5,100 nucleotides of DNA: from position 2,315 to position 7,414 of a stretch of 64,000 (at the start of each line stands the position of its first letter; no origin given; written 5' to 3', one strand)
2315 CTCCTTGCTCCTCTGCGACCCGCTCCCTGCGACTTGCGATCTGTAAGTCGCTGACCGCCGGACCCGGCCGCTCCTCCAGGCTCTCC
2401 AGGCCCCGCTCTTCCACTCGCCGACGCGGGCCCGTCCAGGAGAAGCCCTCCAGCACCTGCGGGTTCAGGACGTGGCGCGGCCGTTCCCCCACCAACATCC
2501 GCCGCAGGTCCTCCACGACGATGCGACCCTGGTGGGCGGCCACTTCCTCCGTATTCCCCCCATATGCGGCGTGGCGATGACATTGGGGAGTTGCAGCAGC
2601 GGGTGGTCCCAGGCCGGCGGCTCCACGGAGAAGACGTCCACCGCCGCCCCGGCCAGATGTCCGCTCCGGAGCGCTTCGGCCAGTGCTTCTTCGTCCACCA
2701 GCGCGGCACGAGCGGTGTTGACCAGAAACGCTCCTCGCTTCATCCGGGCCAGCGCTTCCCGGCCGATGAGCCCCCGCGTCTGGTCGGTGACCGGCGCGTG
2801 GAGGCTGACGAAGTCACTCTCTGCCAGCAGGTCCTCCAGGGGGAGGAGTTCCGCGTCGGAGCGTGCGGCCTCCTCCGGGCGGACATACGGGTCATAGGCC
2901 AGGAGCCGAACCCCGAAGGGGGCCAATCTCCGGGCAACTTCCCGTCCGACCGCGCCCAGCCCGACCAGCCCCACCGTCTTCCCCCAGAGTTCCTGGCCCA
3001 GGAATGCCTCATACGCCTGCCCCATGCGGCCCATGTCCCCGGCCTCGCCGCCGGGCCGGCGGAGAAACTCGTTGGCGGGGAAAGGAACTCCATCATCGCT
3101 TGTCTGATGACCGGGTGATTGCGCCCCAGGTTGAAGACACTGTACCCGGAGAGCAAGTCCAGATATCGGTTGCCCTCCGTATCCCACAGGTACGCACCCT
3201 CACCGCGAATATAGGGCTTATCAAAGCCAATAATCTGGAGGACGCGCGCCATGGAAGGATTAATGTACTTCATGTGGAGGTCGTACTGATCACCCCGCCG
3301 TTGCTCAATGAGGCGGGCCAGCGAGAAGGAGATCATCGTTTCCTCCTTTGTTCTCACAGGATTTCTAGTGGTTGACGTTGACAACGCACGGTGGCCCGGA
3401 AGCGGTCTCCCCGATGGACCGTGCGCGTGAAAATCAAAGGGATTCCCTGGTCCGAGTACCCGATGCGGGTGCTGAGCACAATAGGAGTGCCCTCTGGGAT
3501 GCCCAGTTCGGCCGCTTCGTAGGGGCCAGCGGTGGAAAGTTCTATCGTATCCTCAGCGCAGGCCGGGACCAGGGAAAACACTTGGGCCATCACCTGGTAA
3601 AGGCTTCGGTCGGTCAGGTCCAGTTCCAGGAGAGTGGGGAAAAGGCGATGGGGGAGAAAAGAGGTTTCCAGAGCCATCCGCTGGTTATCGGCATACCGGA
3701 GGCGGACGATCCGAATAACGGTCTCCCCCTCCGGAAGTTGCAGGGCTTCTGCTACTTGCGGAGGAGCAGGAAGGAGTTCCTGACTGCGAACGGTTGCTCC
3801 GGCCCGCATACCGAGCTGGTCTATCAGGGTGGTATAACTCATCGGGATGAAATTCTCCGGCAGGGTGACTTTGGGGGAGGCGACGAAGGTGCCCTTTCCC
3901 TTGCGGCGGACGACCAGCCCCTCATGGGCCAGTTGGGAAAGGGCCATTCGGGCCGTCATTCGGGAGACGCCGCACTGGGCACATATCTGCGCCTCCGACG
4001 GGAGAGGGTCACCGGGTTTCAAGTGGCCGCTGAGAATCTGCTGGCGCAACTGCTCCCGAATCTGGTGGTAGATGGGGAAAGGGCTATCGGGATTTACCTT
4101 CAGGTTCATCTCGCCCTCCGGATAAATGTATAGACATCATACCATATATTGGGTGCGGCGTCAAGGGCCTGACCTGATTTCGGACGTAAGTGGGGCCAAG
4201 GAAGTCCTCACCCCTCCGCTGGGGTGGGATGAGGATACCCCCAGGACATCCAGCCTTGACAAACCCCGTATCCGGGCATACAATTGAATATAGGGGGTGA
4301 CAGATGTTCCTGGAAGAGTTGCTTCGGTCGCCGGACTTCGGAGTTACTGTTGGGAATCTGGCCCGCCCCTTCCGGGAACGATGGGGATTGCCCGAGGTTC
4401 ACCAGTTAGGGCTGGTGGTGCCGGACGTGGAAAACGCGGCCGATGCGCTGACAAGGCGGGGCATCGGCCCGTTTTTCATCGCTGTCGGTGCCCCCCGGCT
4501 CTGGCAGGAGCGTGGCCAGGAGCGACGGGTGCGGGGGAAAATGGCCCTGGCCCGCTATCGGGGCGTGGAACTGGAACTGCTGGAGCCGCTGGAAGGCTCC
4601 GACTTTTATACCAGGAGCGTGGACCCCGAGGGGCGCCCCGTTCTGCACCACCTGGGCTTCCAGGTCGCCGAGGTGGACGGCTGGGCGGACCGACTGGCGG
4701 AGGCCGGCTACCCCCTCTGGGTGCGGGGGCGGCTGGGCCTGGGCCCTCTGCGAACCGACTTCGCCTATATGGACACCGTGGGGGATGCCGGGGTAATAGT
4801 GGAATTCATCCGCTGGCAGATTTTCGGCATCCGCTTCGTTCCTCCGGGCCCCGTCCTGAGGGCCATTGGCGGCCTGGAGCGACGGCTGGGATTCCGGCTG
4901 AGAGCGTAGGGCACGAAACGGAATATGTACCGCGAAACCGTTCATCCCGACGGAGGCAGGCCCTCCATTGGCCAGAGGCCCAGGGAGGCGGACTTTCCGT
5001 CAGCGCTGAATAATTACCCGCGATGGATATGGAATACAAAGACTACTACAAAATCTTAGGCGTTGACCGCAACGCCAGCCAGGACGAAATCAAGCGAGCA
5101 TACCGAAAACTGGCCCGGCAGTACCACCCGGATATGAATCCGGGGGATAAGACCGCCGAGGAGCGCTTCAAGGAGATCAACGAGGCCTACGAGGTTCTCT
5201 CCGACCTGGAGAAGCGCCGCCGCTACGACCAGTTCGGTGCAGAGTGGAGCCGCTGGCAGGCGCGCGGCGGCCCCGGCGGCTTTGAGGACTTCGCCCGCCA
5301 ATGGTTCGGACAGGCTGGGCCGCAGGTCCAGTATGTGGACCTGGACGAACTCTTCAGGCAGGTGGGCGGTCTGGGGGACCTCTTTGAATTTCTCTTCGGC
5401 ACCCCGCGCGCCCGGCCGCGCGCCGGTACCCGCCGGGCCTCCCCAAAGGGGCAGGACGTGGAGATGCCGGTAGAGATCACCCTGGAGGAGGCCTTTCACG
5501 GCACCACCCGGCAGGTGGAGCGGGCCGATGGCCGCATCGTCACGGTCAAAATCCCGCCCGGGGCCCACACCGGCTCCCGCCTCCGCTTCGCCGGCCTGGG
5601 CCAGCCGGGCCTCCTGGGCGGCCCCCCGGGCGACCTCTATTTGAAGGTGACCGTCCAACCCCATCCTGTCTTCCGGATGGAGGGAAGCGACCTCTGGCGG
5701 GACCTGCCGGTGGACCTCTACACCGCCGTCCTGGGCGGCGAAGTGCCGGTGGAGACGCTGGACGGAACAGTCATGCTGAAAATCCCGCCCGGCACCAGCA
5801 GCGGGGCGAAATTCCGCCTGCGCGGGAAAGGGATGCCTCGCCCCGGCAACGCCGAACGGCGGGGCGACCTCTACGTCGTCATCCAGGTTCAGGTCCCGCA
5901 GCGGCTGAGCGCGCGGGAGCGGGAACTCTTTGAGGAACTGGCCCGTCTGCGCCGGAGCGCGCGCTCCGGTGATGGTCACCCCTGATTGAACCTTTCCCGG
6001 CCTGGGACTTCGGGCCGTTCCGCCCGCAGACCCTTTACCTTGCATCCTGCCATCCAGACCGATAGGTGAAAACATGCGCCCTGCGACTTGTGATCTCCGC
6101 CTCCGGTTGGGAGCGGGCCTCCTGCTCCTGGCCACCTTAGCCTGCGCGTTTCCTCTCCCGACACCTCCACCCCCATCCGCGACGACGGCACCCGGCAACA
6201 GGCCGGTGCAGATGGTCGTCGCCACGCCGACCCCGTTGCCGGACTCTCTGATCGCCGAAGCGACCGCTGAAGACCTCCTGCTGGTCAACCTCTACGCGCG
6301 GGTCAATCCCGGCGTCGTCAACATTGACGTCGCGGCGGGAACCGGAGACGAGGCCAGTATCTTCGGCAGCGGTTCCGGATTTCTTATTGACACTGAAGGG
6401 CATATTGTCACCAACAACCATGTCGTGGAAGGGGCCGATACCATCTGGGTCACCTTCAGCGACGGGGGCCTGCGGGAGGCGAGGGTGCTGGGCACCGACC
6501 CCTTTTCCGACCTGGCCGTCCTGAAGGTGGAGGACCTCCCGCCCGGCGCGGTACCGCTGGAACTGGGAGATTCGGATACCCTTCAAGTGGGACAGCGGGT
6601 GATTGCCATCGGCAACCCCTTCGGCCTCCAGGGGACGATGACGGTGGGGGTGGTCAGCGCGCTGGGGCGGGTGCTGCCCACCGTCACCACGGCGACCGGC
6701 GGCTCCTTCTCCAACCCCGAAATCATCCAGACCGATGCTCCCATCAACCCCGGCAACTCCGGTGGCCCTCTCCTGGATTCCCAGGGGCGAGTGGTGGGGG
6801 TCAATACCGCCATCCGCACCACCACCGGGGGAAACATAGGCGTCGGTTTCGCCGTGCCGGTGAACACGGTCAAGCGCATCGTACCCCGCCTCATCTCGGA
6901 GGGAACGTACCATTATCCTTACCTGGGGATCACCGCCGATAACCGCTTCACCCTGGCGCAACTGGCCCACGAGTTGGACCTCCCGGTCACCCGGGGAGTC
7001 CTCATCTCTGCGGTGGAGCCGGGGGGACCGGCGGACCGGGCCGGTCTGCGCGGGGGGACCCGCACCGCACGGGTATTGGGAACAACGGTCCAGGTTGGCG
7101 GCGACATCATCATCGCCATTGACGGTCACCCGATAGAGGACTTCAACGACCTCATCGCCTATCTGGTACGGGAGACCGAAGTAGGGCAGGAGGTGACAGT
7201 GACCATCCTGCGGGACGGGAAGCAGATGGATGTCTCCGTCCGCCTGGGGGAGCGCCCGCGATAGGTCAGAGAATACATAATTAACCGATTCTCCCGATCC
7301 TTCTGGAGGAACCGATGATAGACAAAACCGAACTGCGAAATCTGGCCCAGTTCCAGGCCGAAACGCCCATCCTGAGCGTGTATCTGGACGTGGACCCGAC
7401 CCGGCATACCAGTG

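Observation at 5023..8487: CbpA-type J-protein, HtrA protease and a bacterial eRF1-like (baeRF1) protein with a zinc ribbon in one apparent operon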

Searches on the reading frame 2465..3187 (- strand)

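Call 63: search_protein_families(library=pfam, proteins=[window:2465-3187:-], max_evalue=0.0001)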
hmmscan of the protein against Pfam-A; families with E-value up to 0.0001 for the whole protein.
window:2465-3187:- (240 aa): 2 families
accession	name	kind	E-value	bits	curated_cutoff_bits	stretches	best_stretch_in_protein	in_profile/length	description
PF02826.25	2-Hacid_dh_C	-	1.5e-59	200.8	25.1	1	57-210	24-178/178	D-isomer specific 2-hydroxyacid dehydrogenase, NAD binding domain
PF03446.21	NAD_binding_2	-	4e-05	24.1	21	1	71-175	1-109/161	NAD binding domain of 6-phosphogluconate dehydrogenase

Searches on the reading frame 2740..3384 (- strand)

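Call 63: search_protein_families(library=pfam, proteins=[window:2740-3384:-], max_evalue=0.0001)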
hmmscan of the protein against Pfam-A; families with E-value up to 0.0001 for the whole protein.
window:2740-3384:- (214 aa): 1 family
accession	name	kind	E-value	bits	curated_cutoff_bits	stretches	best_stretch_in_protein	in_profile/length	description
PF00202.27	Aminotran_3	-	7.1e-10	38.6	30.5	1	58-99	13-54/403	Aminotransferase class-III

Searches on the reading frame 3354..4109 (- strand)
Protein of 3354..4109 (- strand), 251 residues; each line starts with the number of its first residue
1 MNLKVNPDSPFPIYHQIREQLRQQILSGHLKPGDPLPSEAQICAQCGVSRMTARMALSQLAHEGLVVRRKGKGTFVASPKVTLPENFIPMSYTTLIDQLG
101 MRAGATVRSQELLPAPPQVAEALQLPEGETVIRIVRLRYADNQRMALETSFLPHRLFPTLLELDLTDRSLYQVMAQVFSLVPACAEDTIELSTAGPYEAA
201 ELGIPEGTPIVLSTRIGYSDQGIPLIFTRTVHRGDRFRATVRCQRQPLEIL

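Call 3: search_protein_families(library=pfam, proteins=[window:3354-4109:-], max_evalue=0.01)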
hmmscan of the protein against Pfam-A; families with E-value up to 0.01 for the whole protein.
window:3354-4109:- (251 aa): 6 families
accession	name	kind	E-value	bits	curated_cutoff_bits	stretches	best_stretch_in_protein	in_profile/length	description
PF07702.18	UTRA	-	9.4e-38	129.6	23.8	1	99-238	2-141/141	UTRA domain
PF00392.27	GntR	-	1.3e-24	86.1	27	1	14-76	2-64/64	Bacterial regulatory proteins, gntR family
PF08220.18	HTH_DeoR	-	0.00059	20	21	1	41-71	19-49/57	DeoR-like helix-turn-helix domain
PF09339.16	HTH_IclR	-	0.0045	17.2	22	0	40-68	22-50/52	IclR helix-turn-helix domain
PF25213.1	HVO_A0261_N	-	0.0059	16.9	35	0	39-71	27-59/86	HVO_A0261 N-terminal domain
PF07848.18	PaaX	-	0.0068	17.1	24.8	0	41-71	28-58/70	PaaX-like protein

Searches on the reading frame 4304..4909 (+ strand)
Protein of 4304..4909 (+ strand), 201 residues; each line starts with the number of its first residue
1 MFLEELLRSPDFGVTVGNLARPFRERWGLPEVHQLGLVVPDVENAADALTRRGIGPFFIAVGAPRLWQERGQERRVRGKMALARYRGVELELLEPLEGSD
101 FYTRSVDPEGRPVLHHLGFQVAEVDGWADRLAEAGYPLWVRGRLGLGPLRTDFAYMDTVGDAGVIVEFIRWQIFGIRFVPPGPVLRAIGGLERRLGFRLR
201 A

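Call 3: search_protein_families(library=pfam, proteins=[window:4304-4909:+], max_evalue=0.01)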
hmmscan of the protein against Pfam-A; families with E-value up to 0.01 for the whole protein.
window:4304-4909:+ (201 aa): 2 families
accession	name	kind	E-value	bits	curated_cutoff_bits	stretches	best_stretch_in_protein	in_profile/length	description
PF13669.12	Glyoxalase_4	-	3.1e-12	47.2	27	1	33-141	1-96/109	Glyoxalase/Bleomycin resistance protein/Dioxygenase superfamily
PF00903.31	Glyoxalase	-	0.0028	18.5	20.6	0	108-139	61-96/121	Glyoxalase/Bleomycin resistance protein/Dioxygenase superfamily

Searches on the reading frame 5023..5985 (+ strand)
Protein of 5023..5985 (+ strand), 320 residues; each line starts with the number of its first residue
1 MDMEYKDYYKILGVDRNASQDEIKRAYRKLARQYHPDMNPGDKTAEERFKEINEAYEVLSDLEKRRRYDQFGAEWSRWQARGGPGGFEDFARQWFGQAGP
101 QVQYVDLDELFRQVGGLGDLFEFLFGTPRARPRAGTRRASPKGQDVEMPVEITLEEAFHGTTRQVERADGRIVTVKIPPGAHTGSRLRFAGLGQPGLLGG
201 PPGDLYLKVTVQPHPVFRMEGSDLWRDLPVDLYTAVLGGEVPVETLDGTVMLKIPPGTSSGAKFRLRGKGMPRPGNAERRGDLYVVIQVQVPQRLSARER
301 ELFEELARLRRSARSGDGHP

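Call 3: search_protein_families(library=pfam, proteins=[window:5023-5985:+], max_evalue=0.01)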
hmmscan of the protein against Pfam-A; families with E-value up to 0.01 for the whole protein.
window:5023-5985:+ (320 aa): 2 families
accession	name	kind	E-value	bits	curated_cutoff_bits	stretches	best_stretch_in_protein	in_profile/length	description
PF01556.23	DnaJ_C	-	2.1e-48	164.6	26.6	1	146-292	1-152/152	DnaJ C terminal domain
PF00226.36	DnaJ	-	6.6e-31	106.7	27.8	1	7-69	1-63/63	DnaJ domain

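Call 4: search_protein_families(library=ncbifam, proteins=[window:5023-5985:+], max_evalue=0.01)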
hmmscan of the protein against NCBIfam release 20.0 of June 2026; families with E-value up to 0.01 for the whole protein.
window:5023-5985:+ (320 aa): 18 families
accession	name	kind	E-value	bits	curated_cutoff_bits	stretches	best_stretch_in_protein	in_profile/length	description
TIGR02349.1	DnaJ_bact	equivalog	9.1e-89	298.3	377.2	2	7-166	1-139/354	molecular chaperone DnaJ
NF008035.0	PRK10767.1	subfamily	7.7e-84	281.9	338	2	171-309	210-347/374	molecular chaperone DnaJ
NF010892.0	PRK14299.1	equivalog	6.8e-82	275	392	1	3-310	1-287/291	chaperone protein DnaJ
NF010871.0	PRK14278.1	equivalog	5.7e-72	242.7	502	2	171-313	212-354/378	molecular chaperone DnaJ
NF010872.0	PRK14279.1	equivalog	1.2e-69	235.3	556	2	6-166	9-169/394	molecular chaperone DnaJ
NF010894.0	PRK14301.1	equivalog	4e-69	233.4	548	2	171-310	213-351/373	chaperone protein DnaJ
NF010885.0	PRK14292.1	equivalog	1.6e-66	224.8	585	2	171-308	213-347/371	chaperone protein DnaJ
NF007618.0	PRK10266.1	equivalog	2.2e-60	204.7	403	1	3-310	1-294/306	curved DNA-binding protein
NF010874.0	PRK14281.1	equivalog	2.3e-60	204.8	619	2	6-163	3-156/397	chaperone protein DnaJ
NF037946.1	terminal_TopJ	equivalog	1.3e-45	156.3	300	2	5-73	4-71/810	terminal organelle assembly protein TopJ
TIGR03835.1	termin_org_DnaJ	equivalog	6.6e-31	107.5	512.25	2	6-73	2-68/871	terminal organelle assembly protein TopJ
NF050028.1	CldAdptActJ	equivalog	7.5e-13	48.8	150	1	7-67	3-68/93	cold adaptation protein ActJcold adaptation protein ActJ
NF006948.0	PRK09430.1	equivalog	2.2e-09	37.3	162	1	6-60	200-261/267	co-chaperone DjlA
TIGR00714.1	hscB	equivalog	0.00013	22.1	46.75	1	21-67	6-55/156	Fe-S protein assembly co-chaperone HscB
NF006503.0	PRK08937.3-3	equivalog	0.0013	18.3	338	1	6-60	206-265/276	adenylosuccinate lyase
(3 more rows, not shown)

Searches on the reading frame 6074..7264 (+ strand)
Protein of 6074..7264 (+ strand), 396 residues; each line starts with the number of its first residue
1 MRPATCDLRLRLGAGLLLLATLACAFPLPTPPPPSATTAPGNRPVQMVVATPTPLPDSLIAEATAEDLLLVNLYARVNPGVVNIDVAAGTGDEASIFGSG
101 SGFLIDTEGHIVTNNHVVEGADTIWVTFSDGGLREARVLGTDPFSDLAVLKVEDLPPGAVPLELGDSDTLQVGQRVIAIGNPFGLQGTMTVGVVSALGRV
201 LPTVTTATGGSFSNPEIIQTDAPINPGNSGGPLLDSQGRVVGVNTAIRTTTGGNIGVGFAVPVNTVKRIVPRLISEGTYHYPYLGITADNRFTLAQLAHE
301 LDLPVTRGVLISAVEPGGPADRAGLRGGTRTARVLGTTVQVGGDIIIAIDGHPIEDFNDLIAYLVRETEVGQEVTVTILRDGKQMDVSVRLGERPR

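Call 3: search_protein_families(library=pfam, proteins=[window:6074-7264:+], max_evalue=0.01)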
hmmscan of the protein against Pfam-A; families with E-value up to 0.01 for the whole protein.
window:6074-7264:+ (396 aa): 7 families
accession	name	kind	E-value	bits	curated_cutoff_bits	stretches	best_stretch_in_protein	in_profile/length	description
PF13365.12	Trypsin_2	-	1.4e-36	126.9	27.6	1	100-243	1-144/144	Trypsin-like peptidase domain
PF00089.32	Trypsin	-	6.2e-18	65.9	20.6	1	101-268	28-218/220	Trypsin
PF13180.12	PDZ_2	-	2.5e-13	50.6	27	1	293-391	12-80/80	PDZ domain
PF17820.7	PDZ_6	-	6e-08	32.8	27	2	343-380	19-54/54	PDZ domain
PF00595.29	PDZ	-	1.3e-05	26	23.2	0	306-378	24-80/81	PDZ domain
PF02907.21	Peptidase_S29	-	0.0019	18.4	25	1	227-267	108-147/149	Hepatitis C virus NS3 protease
PF05579.19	Peptidase_S32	-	0.0051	16.5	24.7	0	95-130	111-145/297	Equine arteritis virus serine endopeptidase S32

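Call 4: search_protein_families(library=ncbifam, proteins=[window:6074-7264:+], max_evalue=0.01)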
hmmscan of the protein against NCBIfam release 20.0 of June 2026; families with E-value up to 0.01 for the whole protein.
window:6074-7264:+ (396 aa): 16 families
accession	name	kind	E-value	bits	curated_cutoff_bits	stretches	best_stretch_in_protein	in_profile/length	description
TIGR02037.1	degP_htrA_DO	subfamily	6.5e-90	302.1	416.2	1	95-394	57-330/434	Do family serine endopeptidase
NF041521.1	HhoA_HhoB_HtrA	equivalog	2.5e-74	250.6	450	1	94-393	53-333/335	HhoA/HhoB/HtrA family serine endopeptidase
NF047968.1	SerProtHtrA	equivalog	8.3e-67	226.1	470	1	94-390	83-356/357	serine protease HtrA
NF007526.1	PRK10139.1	equivalog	2.1e-62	211.3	756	1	96-392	89-360/456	serine endoprotease DegQ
NF008189.1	PRK10942.1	equivalog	1.1e-61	208.8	720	1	94-392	109-382/477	serine endoprotease DegP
TIGR02038.1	protease_degS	equivalog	1.9e-56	191.7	422.95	1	76-395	53-350/351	outer membrane-stress sensor serine endopeptidase DegS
NF050055.1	SerProtHtrAMycob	equivalog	2.3e-54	185.1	800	1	75-389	209-496/502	serine protease HtrA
NF008147.1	PRK10898.1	equivalog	1e-52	179.4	408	1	76-394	53-350/352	outer membrane-stress sensor serine endopeptidase DegS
NF040960.1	MamE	equivalog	1.6e-49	169.1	800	2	99-270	123-290/659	magnetosome formation protease MamE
NF053637.1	SerProtHtrAspr2045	equivalog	2.1e-47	161.9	650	1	88-392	93-387/394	serine protease HtrA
NF033740.0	MarP_fam_protase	equivalog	5e-28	98.2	250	1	60-270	176-374/390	MarP family serine protease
NF040961.1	MamO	equivalog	1.2e-19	70.2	800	1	59-265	66-259/648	magnetosome protein MamO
NF041199.1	trx7_PDZ_seleno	equivalog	1.3e-08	34.1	300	1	343-390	341-389/390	Trx7/PDZ domain-containing (seleno)protein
NF040965.1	MamP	equivalog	0.00071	19.3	300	1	341-388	153-199/290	magnetosome magnetite formation protein MamP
TIGR02860.1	spore_IV_B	equivalog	0.0011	18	305.25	1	339-388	131-177/402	SpoIVB peptidase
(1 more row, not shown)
